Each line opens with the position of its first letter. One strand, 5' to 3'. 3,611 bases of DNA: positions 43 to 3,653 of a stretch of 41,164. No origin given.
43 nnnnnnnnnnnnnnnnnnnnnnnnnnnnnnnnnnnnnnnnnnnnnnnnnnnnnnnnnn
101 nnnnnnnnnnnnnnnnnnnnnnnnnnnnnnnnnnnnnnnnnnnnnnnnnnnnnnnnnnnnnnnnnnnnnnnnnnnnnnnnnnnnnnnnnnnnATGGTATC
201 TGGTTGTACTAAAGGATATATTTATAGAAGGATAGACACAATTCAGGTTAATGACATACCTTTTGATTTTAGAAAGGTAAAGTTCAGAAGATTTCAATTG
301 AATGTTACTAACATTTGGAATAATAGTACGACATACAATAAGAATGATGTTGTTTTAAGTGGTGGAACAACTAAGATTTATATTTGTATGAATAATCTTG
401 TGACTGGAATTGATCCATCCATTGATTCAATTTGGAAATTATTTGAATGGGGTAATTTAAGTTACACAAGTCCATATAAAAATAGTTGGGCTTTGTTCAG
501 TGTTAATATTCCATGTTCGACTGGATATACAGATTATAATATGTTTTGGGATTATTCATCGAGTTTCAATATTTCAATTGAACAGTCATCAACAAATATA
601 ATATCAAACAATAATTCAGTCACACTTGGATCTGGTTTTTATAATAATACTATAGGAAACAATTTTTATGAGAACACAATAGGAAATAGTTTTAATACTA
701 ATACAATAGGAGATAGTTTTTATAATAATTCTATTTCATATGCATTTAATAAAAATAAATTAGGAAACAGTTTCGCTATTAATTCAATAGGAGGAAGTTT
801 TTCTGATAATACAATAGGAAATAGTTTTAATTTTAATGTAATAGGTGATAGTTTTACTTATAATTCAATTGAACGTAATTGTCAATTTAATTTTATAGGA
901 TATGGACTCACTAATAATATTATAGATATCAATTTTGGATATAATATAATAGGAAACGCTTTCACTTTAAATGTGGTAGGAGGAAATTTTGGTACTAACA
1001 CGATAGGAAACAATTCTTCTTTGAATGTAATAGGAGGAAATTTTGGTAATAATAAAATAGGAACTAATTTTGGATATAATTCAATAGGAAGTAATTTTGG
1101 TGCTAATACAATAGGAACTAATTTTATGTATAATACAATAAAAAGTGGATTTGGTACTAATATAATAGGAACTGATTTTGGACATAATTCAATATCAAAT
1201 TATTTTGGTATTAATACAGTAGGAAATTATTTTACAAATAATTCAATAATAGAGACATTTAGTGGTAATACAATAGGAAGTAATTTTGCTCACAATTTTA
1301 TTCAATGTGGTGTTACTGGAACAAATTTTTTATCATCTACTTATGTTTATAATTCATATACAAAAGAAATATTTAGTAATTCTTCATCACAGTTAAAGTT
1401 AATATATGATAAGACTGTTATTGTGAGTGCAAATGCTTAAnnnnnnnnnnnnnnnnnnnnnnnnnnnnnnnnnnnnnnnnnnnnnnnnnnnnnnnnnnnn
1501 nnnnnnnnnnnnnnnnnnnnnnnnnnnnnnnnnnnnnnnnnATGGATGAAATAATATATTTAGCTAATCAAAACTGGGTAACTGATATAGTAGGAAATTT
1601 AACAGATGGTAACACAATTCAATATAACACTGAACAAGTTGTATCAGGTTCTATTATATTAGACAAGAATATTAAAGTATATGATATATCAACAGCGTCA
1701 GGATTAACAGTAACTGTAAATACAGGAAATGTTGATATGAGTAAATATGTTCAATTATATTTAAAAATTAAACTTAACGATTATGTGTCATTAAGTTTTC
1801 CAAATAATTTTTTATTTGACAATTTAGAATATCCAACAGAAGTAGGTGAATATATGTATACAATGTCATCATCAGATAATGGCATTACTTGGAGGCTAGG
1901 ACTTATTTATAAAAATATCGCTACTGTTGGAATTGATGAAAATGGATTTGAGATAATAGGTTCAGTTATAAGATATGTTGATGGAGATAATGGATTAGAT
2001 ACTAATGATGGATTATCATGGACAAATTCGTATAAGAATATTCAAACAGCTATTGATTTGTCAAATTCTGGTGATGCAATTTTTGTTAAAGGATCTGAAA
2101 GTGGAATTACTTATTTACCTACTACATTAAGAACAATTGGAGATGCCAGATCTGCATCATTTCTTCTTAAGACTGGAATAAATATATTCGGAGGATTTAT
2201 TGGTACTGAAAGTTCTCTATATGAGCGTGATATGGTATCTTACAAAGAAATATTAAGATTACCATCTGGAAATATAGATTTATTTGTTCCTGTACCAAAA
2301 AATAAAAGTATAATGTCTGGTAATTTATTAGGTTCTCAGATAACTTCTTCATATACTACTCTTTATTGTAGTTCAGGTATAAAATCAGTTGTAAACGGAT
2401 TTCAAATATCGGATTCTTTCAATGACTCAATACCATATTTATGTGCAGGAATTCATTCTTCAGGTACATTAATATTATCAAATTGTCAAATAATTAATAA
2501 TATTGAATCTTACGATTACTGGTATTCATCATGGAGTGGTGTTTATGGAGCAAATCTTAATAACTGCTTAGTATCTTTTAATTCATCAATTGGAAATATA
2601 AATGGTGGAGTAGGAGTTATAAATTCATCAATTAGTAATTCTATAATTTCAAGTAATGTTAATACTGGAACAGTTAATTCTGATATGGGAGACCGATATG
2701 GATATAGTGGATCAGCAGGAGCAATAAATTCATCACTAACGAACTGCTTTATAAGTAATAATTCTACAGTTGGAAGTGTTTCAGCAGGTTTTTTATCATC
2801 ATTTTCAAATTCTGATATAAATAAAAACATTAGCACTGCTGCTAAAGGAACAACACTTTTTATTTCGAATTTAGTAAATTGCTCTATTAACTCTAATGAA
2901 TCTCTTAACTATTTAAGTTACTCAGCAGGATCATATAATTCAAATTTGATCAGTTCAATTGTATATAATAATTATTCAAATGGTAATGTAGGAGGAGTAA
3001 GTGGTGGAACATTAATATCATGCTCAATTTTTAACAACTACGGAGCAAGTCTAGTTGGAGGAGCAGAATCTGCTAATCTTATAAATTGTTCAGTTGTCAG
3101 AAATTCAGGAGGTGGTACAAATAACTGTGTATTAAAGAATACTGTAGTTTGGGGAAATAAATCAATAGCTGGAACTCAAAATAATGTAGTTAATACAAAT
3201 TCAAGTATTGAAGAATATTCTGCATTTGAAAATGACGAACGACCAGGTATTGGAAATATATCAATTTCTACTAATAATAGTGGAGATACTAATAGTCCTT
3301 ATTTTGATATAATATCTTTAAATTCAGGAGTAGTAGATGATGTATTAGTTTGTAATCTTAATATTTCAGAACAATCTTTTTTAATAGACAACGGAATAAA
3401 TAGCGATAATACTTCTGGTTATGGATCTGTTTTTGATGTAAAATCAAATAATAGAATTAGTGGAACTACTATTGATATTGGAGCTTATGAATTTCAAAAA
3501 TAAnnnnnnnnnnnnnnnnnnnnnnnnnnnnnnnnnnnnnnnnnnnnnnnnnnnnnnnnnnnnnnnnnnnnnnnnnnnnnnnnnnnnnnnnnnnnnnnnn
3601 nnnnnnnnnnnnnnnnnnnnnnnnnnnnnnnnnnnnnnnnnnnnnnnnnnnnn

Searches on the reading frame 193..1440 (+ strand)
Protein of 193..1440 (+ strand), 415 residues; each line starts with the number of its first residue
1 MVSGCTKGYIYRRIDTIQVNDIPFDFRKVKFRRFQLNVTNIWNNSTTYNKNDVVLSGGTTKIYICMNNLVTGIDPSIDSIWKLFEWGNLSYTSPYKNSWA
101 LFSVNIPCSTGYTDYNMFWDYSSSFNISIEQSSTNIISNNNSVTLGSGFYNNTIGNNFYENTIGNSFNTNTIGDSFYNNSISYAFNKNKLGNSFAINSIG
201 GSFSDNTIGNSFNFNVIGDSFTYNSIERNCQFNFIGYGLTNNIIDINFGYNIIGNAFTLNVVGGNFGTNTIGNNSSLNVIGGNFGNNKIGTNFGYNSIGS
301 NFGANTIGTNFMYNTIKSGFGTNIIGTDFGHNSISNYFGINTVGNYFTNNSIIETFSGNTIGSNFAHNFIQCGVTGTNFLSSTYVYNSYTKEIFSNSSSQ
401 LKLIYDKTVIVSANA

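Call 10: search_protein_families(library=phrogs, proteins=[window:193-1440:+], max_evalue=0.01)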
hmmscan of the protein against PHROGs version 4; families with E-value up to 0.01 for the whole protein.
window:193-1440:+ (415 aa): 0 families

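Call 11: search_protein_families(library=pfam, proteins=[window:193-1440:+], max_evalue=0.01)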
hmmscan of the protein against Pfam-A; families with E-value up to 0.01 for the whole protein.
window:193-1440:+ (415 aa): 0 families

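Call 64: find_encoding_contigs(protein=window:193-1440:+, flank=10000, max_places=1)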
Protein window:193-1440:+ (415 aa): no gene with exactly this product is on record in the collection.

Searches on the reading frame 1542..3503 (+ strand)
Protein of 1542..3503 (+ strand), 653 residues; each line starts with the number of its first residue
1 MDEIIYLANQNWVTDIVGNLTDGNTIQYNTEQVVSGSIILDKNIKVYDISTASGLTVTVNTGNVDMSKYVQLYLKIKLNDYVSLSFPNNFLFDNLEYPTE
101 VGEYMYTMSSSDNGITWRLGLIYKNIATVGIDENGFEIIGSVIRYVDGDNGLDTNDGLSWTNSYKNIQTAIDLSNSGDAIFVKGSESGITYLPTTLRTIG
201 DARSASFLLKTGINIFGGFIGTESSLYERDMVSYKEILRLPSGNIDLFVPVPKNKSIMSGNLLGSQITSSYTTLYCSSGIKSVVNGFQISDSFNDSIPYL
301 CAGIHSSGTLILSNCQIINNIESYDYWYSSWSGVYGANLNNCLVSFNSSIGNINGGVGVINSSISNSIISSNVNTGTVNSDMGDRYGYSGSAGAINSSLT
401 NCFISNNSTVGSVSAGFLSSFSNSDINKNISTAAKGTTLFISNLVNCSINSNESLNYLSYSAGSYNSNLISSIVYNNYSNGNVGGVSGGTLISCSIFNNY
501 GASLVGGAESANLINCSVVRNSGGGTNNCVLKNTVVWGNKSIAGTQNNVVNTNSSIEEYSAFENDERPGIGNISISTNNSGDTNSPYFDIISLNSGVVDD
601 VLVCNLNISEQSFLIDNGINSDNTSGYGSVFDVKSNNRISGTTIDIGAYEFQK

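Call 10: search_protein_families(library=phrogs, proteins=[window:1542-3503:+], max_evalue=0.01)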
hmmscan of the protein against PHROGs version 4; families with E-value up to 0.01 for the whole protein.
window:1542-3503:+ (653 aa): 0 families

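Call 11: search_protein_families(library=pfam, proteins=[window:1542-3503:+], max_evalue=0.01)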
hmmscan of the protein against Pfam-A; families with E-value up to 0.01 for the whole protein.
window:1542-3503:+ (653 aa): 0 families

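Call 65: find_encoding_contigs(protein=window:1542-3503:+, flank=10000, max_places=1)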
Protein window:1542-3503:+ (653 aa): 24 contigs read that carry it; 1 place shown.
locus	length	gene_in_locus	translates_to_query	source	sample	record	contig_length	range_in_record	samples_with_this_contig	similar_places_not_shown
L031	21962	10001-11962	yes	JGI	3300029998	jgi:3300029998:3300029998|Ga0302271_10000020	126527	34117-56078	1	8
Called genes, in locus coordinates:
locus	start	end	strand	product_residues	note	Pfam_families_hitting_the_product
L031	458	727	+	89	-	-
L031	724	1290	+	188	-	-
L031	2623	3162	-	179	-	-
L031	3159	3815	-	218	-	-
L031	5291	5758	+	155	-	-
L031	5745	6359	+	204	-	PF01755:Glyco_transf_25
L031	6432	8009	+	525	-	-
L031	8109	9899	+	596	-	-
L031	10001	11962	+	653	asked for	-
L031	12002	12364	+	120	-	-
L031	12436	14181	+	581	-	-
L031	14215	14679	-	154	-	-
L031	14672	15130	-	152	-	-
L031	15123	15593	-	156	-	-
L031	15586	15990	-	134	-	-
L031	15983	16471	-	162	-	-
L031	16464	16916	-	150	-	-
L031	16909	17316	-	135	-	-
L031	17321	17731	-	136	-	-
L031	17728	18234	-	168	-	-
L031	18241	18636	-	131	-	-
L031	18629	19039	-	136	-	-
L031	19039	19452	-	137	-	-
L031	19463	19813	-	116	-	-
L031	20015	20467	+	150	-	-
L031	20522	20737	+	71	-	-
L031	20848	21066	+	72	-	-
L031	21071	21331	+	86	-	-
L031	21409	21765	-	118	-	-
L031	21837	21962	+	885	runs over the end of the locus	-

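Call 68: search_protein_families(library=pfam, proteins=[L031:6432-8009:+, L031:8109-9899:+, L031:724-1290:+, L031:3159-3815:-, L031:2623-3162:-], max_evalue=0.01)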
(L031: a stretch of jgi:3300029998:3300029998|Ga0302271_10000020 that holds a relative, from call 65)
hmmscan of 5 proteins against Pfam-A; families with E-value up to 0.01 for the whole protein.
L031:6432-8009:+ (525 aa): 0 families

L031:8109-9899:+ (596 aa): 1 family
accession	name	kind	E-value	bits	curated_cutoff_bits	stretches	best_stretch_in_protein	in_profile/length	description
PF01391.23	Collagen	-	6.6e-07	29.4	27.2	1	25-82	1-58/60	Collagen triple helix repeat (20 copies)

L031:724-1290:+ (188 aa): 4 families
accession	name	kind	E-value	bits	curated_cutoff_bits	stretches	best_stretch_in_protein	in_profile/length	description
PF12799.13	LRR_4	-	1.8e-13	50.7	27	2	90-129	2-44/44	Leucine Rich repeats (2 copies)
PF00560.39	LRR_1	-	0.00037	20.5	20.6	0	110-125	1-17/23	Leucine Rich Repeat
PF21801.3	ASPP2-like_RA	-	0.0013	19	27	0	12-30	6-24/80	Apoptosis-stimulating of p53 protein 2-like, N-terminal RA domain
PF01462.23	LRRNT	-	0.0014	18.6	25.8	0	135-148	14-28/28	Leucine rich repeat N-terminal domain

L031:3159-3815:- (218 aa): 0 families

L031:2623-3162:- (179 aa): 0 families
